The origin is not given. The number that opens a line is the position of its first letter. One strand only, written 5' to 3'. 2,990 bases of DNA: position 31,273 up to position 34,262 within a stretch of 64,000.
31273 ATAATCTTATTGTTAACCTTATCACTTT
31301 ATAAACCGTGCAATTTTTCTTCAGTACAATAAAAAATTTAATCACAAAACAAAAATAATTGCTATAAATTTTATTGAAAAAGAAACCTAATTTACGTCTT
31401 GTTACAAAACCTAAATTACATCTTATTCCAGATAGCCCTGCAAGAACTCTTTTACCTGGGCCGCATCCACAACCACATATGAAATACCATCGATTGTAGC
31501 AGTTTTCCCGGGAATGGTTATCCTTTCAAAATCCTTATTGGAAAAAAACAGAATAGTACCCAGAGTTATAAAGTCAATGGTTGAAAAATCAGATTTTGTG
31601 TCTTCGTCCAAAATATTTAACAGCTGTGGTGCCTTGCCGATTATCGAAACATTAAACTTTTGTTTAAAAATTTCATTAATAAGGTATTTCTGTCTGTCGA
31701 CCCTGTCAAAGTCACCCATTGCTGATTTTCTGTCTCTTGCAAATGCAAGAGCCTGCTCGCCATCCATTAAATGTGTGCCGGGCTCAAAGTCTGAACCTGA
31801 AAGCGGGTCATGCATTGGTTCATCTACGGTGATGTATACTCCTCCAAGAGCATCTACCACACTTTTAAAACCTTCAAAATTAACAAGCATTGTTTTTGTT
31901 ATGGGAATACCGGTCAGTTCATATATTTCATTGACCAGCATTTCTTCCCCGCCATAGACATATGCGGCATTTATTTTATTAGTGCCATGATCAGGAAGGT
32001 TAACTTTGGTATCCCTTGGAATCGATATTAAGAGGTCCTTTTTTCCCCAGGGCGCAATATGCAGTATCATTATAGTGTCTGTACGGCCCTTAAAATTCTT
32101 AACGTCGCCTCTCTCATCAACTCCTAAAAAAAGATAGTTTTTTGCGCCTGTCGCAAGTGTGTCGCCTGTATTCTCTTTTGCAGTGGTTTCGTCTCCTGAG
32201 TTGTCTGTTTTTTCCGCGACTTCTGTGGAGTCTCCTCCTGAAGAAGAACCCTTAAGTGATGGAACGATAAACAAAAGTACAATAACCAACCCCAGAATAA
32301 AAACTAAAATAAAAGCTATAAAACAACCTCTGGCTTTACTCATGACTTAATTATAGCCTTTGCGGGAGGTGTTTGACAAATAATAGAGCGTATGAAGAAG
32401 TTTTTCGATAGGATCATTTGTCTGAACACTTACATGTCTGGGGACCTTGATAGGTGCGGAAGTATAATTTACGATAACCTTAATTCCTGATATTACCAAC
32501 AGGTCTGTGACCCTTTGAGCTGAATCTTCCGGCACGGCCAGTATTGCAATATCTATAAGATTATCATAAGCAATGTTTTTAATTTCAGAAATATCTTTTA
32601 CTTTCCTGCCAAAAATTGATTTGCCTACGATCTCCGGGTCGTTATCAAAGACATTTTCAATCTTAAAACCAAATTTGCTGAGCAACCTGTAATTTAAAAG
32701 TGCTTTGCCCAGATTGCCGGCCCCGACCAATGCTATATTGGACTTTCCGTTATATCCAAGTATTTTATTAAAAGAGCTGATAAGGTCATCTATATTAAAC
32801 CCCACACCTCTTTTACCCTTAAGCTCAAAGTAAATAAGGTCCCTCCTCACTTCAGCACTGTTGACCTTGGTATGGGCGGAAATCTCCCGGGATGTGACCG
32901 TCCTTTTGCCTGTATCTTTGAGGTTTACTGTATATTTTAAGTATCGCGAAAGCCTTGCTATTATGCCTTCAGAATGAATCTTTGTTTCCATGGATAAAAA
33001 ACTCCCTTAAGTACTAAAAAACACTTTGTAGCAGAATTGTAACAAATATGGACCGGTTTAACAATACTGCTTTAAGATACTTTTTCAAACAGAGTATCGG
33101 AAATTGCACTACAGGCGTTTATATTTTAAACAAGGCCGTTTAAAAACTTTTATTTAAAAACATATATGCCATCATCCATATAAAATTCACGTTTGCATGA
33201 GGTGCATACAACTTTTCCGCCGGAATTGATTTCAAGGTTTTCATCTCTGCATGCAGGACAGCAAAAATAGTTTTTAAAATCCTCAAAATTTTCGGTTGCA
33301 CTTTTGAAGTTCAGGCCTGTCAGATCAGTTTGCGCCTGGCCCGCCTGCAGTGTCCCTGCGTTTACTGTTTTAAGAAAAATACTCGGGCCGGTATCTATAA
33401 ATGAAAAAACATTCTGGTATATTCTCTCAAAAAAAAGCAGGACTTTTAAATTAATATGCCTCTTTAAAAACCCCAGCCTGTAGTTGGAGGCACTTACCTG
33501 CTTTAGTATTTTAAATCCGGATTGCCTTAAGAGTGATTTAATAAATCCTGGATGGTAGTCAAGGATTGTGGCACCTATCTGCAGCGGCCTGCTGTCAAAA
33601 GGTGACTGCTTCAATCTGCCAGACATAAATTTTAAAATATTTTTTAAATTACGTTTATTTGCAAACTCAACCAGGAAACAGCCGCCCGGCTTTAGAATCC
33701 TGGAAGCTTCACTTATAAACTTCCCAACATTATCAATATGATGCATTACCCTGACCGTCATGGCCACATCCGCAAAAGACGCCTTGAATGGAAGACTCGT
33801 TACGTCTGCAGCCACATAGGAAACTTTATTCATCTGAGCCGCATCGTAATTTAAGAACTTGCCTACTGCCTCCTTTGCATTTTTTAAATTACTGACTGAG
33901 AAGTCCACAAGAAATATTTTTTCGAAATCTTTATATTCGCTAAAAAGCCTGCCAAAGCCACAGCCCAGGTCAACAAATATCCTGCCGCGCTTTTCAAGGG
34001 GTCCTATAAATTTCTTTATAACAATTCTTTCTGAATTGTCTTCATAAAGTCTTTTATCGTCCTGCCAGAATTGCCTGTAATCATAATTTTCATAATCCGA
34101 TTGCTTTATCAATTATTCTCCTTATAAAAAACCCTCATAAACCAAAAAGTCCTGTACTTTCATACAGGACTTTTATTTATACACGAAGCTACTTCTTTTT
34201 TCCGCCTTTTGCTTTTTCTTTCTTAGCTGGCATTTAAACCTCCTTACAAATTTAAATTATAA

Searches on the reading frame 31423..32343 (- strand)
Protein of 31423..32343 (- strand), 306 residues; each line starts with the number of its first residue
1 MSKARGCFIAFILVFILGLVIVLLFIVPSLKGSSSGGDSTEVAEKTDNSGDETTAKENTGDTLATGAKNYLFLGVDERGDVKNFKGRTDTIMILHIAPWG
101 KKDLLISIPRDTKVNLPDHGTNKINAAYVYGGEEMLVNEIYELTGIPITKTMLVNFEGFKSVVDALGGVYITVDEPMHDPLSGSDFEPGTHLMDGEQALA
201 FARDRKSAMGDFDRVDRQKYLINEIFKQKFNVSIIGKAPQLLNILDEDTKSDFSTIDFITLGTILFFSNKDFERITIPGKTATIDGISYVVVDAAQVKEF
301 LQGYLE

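Call 75: search_protein_families(library=pfam, proteins=[window:31423-32343:-], max_evalue=0.0001)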
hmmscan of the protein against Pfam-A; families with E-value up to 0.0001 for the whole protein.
window:31423-32343:- (306 aa): 1 family
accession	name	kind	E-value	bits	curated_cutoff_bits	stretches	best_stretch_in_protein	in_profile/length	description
PF03816.19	LytR_cpsA_psr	-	8.7e-43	146.5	24.6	1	87-228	1-147/150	LytR_cpsA_psr family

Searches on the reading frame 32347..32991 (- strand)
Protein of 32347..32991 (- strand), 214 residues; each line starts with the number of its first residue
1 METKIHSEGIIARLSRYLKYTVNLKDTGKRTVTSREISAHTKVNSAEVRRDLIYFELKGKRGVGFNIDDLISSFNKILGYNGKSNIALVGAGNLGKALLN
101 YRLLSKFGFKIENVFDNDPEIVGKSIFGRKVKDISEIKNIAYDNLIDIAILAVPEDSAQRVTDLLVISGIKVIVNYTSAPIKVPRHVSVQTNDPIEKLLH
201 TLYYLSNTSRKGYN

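Call 75: search_protein_families(library=pfam, proteins=[window:32347-32991:-], max_evalue=0.0001)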
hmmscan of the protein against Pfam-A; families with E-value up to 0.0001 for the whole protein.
window:32347-32991:- (214 aa): 2 families
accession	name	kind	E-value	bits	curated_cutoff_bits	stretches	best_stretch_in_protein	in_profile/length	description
PF02629.25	CoA_binding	-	1.7e-20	74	22.3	1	83-178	3-96/97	CoA binding domain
PF06971.19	Put_DNA-bind_N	-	1.2e-11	45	27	1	7-52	3-48/49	Putative DNA-binding protein N-terminus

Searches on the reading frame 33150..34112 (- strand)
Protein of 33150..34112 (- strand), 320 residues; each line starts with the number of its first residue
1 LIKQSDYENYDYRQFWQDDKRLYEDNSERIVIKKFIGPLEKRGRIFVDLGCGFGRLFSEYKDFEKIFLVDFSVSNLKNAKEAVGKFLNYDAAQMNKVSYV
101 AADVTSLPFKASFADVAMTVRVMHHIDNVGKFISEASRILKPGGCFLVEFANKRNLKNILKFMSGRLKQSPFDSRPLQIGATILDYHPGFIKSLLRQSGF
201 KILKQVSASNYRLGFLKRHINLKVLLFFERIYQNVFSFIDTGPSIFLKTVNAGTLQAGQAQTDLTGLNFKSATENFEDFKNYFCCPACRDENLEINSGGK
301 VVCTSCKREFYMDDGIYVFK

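Call 75: search_protein_families(library=pfam, proteins=[window:33150-34112:-], max_evalue=0.0001)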
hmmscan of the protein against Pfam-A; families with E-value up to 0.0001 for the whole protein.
window:33150-34112:- (320 aa): 7 families
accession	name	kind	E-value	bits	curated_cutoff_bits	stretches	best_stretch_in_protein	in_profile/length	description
PF08241.18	Methyltransf_11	-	6.1e-18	65.7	21.2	1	47-147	1-94/95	Methyltransferase domain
PF13649.12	Methyltransf_25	-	1.9e-13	51.3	27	1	47-144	2-97/97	Methyltransferase domain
PF13847.12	Methyltransf_31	-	1.8e-11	44.4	27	1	43-157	4-119/145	Methyltransferase domain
PF08242.18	Methyltransf_12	-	1.8e-10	41.9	30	1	47-146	1-98/98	Methyltransferase domain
PF13489.12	Methyltransf_23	-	5.3e-10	39.7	27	1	34-203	14-162/164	Methyltransferase domain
PF01209.24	Ubie_methyltran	-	3.8e-07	30.1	20.1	1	40-151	45-155/233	ubiE/COQ5 methyltransferase family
PF05148.21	Methyltransf_8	-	4.2e-07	30.5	27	1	68-151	76-159/219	Hypothetical methyltransferase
